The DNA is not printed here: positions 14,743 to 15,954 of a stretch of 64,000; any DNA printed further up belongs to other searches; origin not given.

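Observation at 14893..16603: NusB fused to a Nudix-like domain, with a second stand-alone Nudix hydrolase two genes away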

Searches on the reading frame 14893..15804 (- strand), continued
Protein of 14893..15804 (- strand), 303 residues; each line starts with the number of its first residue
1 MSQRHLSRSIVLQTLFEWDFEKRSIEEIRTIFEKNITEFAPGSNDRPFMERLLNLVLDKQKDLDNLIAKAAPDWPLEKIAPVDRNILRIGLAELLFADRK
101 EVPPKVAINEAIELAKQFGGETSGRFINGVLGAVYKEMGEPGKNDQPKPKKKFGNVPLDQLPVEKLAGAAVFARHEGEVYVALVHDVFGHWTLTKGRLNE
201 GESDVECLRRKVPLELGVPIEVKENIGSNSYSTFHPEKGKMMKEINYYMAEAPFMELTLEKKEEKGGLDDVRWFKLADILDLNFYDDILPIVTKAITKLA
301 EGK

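Call 25: find_homologous_proteins(query=A1, max_evalue=0.00001)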
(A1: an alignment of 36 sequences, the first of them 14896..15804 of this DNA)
Query A1 (36 sequences) (303 aa, profile of the alignment): 8000 proteins with E <= 0.00001 among 8000 candidates; the best 120 are listed.
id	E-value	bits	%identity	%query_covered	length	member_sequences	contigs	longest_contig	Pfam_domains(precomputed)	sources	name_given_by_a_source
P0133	2.8e-161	554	64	99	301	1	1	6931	PF00293.35,PF01029.24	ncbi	-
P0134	3.1e-160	551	64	99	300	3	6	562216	PF00293.35,PF01029.24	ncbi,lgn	ncbi:MAG: transcription antitermination factor NusB [Candidatus Paceibacterota bacterium]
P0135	1.1e-159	549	64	99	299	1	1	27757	PF00293.35,PF01029.24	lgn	-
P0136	1.3e-159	549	61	99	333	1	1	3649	PF00293.35,PF01029.24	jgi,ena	-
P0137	2.9e-159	548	62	99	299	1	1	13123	PF00293.35,PF01029.24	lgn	-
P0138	3.0e-159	547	64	99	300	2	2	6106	PF00293.35,PF01029.24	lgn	-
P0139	3.0e-159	547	63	99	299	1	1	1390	PF00293.35,PF01029.24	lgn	-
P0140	7.6e-159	546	62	99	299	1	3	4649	PF00293.35,PF01029.24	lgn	-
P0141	9.6e-159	546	64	99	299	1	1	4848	PF00293.35,PF01029.24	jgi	-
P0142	1.3e-158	545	62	99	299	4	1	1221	PF00293.35,PF01029.24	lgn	-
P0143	1.7e-158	545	62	99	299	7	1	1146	PF00293.35,PF01029.24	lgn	-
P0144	1.7e-158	545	65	99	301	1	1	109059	PF00293.35,PF01029.24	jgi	jgi:N utilization substance protein B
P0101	1.8e-158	545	77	100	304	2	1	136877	PF00293.35,PF01029.24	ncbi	-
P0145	1.9e-158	545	64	99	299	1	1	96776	PF00293.35,PF01029.24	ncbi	-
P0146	2.1e-158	545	75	100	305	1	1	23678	PF00293.35,PF01029.24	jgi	jgi:transcription antitermination protein NusB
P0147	2.1e-158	545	76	100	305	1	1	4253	PF00293.35,PF01029.24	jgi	jgi:transcription antitermination protein NusB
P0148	2.5e-158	544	63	99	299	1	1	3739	PF00293.35,PF01029.24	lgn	-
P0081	2.6e-158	544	77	100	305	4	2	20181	PF00293.35,PF01029.24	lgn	-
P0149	3.0e-158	544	64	99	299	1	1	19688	PF00293.35,PF01029.24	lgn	-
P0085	3.0e-158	544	79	100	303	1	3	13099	PF00293.35,PF01029.24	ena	-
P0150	4.7e-158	544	60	100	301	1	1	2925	PF00293.35,PF01029.24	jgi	jgi:N utilization substance protein B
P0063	5.0e-158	543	78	100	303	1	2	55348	PF00293.35,PF01029.24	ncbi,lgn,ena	ncbi:MAG: transcription antitermination factor NusB [Patescibacteria group bacterium]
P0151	6.0e-158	543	63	99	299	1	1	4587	PF00293.35,PF01029.24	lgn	-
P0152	6.7e-158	543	63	99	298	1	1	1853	PF00293.35,PF01029.24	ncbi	-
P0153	6.8e-158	543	63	99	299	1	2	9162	PF00293.35,PF01029.24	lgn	-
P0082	8.6e-158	543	78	99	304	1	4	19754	PF00293.35,PF01029.24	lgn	-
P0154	1.1e-157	542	74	99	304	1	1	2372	PF00293.35,PF01029.24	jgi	jgi:N utilization substance protein B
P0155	1.9e-157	542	61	99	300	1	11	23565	PF00293.35,PF01029.24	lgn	-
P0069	1.9e-157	542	79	100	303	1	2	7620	PF00293.35,PF01029.24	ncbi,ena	-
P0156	2.7e-157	541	63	99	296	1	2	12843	PF00293.35,PF01029.24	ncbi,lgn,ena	-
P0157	3.1e-157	541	64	99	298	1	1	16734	PF00293.35,PF01029.24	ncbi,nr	ncbi:transcription antitermination factor NusB [Candidatus Parcubacteria bacterium]|nr:transcription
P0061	3.2e-157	541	79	100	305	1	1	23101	PF00293.35,PF01029.24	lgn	-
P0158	3.6e-157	541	74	100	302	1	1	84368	PF00293.35,PF01029.24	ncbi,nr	ncbi:transcription antitermination factor NusB [Candidatus Parcubacteria bacterium]|nr:transcription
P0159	3.6e-157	541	62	99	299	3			PF00293.35,PF01029.24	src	-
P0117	3.9e-157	541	77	100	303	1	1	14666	PF00293.35,PF01029.24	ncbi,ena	-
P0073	4.0e-157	540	77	99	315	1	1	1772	PF00293.35,PF01029.24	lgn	-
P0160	4.2e-157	540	74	100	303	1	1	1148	PF00293.35,PF01029.24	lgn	-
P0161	4.3e-157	540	74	100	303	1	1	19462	PF00293.35,PF01029.24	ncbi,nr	ncbi:transcription antitermination factor NusB [Candidatus Parcubacteria bacterium]|nr:transcription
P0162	4.4e-157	540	63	99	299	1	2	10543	PF00293.35,PF01029.24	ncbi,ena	ncbi:MAG: transcription antitermination factor NusB [Patescibacteria group bacterium]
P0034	4.5e-157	540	81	99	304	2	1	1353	PF00293.35,PF01029.24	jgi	-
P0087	4.7e-157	540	77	99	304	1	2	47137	PF00293.35,PF01029.24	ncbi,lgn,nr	ncbi:MAG: transcription antitermination factor NusB [Candidatus Zambryskibacteria bacterium]|nr:tran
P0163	4.9e-157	540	61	99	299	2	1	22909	PF00293.35,PF01029.24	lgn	-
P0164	6.2e-157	540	64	99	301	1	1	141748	PF00293.35,PF01029.24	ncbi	-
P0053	7.0e-157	540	78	100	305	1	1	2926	PF00293.35,PF01029.24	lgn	-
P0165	8.6e-157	539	75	100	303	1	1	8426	PF00293.35,PF01029.24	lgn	-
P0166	9.4e-157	539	75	99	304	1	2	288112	PF00293.35,PF01029.24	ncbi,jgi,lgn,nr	ncbi:MAG: transcription antitermination factor NusB [Parcubacteria bacterium C7867-005]|nr:MAG: tran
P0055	1.0e-156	539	78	99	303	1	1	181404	PF00293.35,PF01029.24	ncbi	-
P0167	1.3e-156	539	73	99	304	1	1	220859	PF00293.35,PF01029.24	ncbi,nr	ncbi:MAG: NusB antitermination factor, utilization substance protein [Parcubacteria group bacterium]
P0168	1.5e-156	539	75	99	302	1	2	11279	PF00293.35,PF01029.24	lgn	-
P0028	1.6e-156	539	82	100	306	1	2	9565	PF00293.35,PF01029.24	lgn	-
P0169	1.7e-156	538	64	99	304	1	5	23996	PF00293.35,PF01029.24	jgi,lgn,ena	-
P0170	1.9e-156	538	76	100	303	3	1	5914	PF00293.35,PF01029.24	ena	-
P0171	2.1e-156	538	76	100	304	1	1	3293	PF00293.35,PF01029.24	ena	-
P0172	2.3e-156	538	62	99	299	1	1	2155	PF00293.35,PF01029.24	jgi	-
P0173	2.6e-156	538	72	100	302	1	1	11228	PF00293.35,PF01029.24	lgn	-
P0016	2.8e-156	538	83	100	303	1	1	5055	PF00293.35,PF01029.24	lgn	-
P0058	2.9e-156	538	79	100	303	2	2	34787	PF00293.35,PF01029.24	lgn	-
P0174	2.9e-156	538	60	99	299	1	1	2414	PF00293.35,PF01029.24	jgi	-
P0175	3.1e-156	538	76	100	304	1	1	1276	PF00293.35,PF01029.24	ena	-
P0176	3.1e-156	538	75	100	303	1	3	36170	PF00293.35,PF01029.24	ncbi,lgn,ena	ncbi:MAG: transcription antitermination factor NusB [Patescibacteria group bacterium]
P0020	3.8e-156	537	82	100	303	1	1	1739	PF00293.35,PF01029.24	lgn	-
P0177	4.2e-156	537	74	99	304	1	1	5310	PF00293.35,PF01029.24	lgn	-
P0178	4.3e-156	537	73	100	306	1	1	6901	PF00293.35,PF01029.24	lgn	-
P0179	4.6e-156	537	75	100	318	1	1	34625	PF00293.35,PF01029.24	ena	-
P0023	4.7e-156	537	83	100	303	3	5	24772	PF00293.35,PF01029.24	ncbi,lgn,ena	-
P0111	4.8e-156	537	76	100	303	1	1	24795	PF00293.35,PF01029.24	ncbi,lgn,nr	ncbi:MAG: transcription antitermination factor NusB [bacterium]|nr:transcription antitermination fac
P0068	5.1e-156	537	77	100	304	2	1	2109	PF00293.35,PF01029.24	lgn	-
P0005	5.3e-156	537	90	100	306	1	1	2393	PF00293.35,PF01029.24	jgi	jgi:N utilization substance protein B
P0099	5.4e-156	537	78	100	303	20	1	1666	PF00293.35,PF01029.24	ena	-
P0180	5.7e-156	537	73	100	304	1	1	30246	PF00293.35,PF01029.24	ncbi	ncbi:MAG: transcription antitermination factor NusB [Patescibacteria group bacterium]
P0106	5.8e-156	537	77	100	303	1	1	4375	PF00293.35,PF01029.24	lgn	-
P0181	5.8e-156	537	75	99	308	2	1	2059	PF00293.35,PF01029.24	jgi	jgi:transcription antitermination protein NusB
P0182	5.9e-156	537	61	99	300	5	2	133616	PF00293.35,PF01029.24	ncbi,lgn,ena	-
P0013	5.9e-156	537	84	100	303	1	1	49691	PF00293.35,PF01029.24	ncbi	-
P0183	5.9e-156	537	62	99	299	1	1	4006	PF00293.35,PF01029.24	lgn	-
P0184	6.4e-156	537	75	100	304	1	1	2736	PF00293.35,PF01029.24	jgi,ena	-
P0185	6.5e-156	537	63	99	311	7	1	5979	PF00293.35,PF01029.24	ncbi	-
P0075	6.6e-156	536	78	99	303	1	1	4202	PF00293.35,PF01029.24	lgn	-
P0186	7.4e-156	536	62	100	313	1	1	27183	PF00293.35,PF01029.24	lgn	-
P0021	8.6e-156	536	84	100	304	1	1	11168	PF00293.35,PF01029.24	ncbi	-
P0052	9.3e-156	536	79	100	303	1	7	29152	PF00293.35,PF01029.24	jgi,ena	-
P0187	9.9e-156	536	63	99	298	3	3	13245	PF00293.35,PF01029.24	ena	-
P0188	1.0e-155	536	60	99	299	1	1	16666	PF00293.35,PF01029.24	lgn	-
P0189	1.0e-155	536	72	99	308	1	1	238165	PF00293.35,PF01029.24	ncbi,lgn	-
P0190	1.1e-155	536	72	99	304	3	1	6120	PF00293.35,PF01029.24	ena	-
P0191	1.1e-155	536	74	99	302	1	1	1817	PF00293.35,PF01029.24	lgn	-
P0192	1.1e-155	536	75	99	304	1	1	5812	PF00293.35,PF01029.24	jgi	jgi:N utilization substance protein B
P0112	1.2e-155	536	75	100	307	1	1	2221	PF00293.35,PF01029.24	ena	-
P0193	1.3e-155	536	74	100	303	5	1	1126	PF00293.35,PF01029.24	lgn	-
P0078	1.3e-155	536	78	100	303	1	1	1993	PF00293.35,PF01029.24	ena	-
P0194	1.3e-155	535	77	100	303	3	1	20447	PF00293.35,PF01029.24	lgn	-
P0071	1.5e-155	535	77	100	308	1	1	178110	PF00293.35,PF01029.24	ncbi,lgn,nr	ncbi:MAG: transcription antitermination factor NusB [Candidatus Zambryskibacteria bacterium]|nr:tran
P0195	1.5e-155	535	76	99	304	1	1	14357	PF00293.35,PF01029.24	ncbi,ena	-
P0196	1.6e-155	535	77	100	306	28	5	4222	PF00293.35,PF01029.24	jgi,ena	-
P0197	1.6e-155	535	64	99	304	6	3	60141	PF00293.35,PF01029.24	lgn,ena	-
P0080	1.7e-155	535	78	100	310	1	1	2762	PF00293.35,PF01029.24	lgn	-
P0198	1.7e-155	535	73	100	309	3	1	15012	PF00293.35,PF01029.24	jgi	jgi:transcription antitermination protein NusB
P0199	1.8e-155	535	75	99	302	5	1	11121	PF00293.35,PF01029.24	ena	-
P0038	1.8e-155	535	81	100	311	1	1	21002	PF00293.35,PF01029.24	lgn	-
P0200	1.8e-155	535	76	100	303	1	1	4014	PF00293.35,PF01029.24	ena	-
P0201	1.9e-155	535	75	100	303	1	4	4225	PF00293.35,PF01029.24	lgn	-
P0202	1.9e-155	535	74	100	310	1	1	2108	PF00293.35,PF01029.24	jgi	jgi:N utilization substance protein B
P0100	2.0e-155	535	77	99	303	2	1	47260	PF00293.35,PF01029.24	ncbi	ncbi:MAG: transcription antitermination factor NusB [Minisyncoccota bacterium]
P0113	2.2e-155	535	76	100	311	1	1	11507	PF00293.35,PF01029.24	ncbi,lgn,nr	ncbi:MAG: transcription antitermination factor NusB [bacterium]|nr:transcription antitermination fac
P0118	2.2e-155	535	76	99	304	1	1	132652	PF00293.35,PF01029.24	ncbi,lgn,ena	-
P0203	2.4e-155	535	74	100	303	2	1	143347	PF00293.35,PF01029.24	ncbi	-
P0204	2.4e-155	535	73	100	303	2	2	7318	PF00293.35,PF01029.24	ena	-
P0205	2.6e-155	535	74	99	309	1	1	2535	PF00293.35,PF01029.24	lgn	-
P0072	2.7e-155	534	78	100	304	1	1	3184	PF00293.35,PF01029.24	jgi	jgi:transcription antitermination protein NusB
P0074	2.7e-155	534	78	99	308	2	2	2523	PF00293.35,PF01029.24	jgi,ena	-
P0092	2.9e-155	534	76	100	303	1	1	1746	PF00293.35,PF01029.24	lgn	-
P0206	3.5e-155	534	76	99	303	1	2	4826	PF00293.35,PF01029.24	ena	-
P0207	3.5e-155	534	61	99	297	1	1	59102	PF00293.35,PF01029.24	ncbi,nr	ncbi:MAG: transcription antitermination factor NusB [Candidatus Zambryskibacteria bacterium]|nr:tran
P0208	3.7e-155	534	61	99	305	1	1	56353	PF00293.35,PF01029.24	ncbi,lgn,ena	-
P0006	4.0e-155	534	90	100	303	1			PF00293.35,PF01029.24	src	-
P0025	4.0e-155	534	81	100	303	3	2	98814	PF00293.35,PF01029.24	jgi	jgi:transcription antitermination protein NusB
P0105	4.1e-155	534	75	100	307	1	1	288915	PF00293.35,PF01029.24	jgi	jgi:N utilization substance protein B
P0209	4.5e-155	534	76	99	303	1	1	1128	PF00293.35,PF01029.24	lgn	-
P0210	5.0e-155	534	75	100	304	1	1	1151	PF00293.35,PF01029.24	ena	-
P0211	5.1e-155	534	74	100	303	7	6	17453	PF00293.35,PF01029.24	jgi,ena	-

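Call 29: search_solved_structures(query=A2, max_evalue=0.01, show_alignments=0)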
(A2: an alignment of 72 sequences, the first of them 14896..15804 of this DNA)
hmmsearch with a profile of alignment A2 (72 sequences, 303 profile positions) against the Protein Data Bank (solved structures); distinct sequences matched with E-value up to 0.01: 35.
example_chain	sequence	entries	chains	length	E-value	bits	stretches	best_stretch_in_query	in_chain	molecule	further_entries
1tzt_A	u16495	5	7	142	2.2e-23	86.3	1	6-139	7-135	N utilization substance protein B homolog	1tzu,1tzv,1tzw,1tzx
3r2d_A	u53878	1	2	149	1.4e-21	80.4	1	4-148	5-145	N utilization substance protein B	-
2jr0_A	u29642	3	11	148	1.4e-21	80.4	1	4-148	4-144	N utilization substance protein B homolog | N utilization substance protein B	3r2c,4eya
3imq_A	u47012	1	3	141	3.5e-20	75.9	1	3-132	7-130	N utilization substance protein B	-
1ey1_A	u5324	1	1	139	5.5e-20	75.2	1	3-132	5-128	ANTITERMINATION FACTOR NUSB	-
5ms0_L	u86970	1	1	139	5.5e-20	75.2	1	3-132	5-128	Transcription antitermination protein NusB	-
5lm7_B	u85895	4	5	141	5.8e-20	75.1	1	3-132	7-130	N utilization substance protein B homolog | Transcription antitermination protein NusB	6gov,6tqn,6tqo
3d3b_A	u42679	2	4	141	5.8e-20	75.1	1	3-132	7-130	N utilization substance protein B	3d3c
1eyv_A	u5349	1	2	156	8.7e-17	64.7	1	4-134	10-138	N-UTILIZING SUBSTANCE PROTEIN B HOMOLOG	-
6ckq_A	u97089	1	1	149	1.3e-16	64.1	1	2-132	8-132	Transcription antitermination protein NusB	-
4ilq_A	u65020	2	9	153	2.8e-08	36.7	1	189-295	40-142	CT771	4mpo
1kt9_A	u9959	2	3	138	4.5e-07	32.8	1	163-289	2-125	Diadenosine Tetraphosphate Hydrolase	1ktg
2azw_A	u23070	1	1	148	1.4e-05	27.9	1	167-257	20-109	MutT/nudix family protein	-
3i7u_A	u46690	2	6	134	2.2e-05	27.2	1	189-286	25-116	AP4A hydrolase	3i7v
9cxx_A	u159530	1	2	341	4.5e-05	26.2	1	166-260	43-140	8-oxo-(d)GTP phosphatase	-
3gz8_A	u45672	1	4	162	0.0098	18.6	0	168-302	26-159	MutT/nudix family protein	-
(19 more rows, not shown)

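Call 38: predict_structure(alignment_id=A2)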
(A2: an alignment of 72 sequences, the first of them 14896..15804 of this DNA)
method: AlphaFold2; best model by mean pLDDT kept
length: 303 residues; sequences in the alignment: 72
mean_pLDDT: 83.0   pTM: 0.50
mean pLDDT of the five models: 83.0, 82.3, 82.2, 82.1, 81.1
residues with pLDDT >= 90: 122; 70-90: 133; 50-70: 31; < 50: 17
segments of 3 or more residues with pLDDT < 50: 141-152, 264-266
pLDDT, mean of each block of 10 residues (from residue 1): 75 88 89 86 86 95 90 86 95 88 87 88 87 74 41 58 89 94 76 89 94 90 93 66 92 88 57 86 78 89 70
secondary structure, 60 per line:
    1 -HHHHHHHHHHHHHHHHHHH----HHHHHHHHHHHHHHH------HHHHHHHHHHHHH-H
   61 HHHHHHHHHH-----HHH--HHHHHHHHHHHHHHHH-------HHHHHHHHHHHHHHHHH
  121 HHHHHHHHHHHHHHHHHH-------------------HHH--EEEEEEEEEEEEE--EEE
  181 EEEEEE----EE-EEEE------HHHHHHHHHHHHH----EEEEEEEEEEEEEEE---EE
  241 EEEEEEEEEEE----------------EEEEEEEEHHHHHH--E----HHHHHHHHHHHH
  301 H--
elements in order: H2-20 H25-39 H46-58 H60-70 H81-96 H104-138 E163-175 E178-186 E194-197 H204-216 E221-235 E239-251 E268-275 H276-281 H289-301
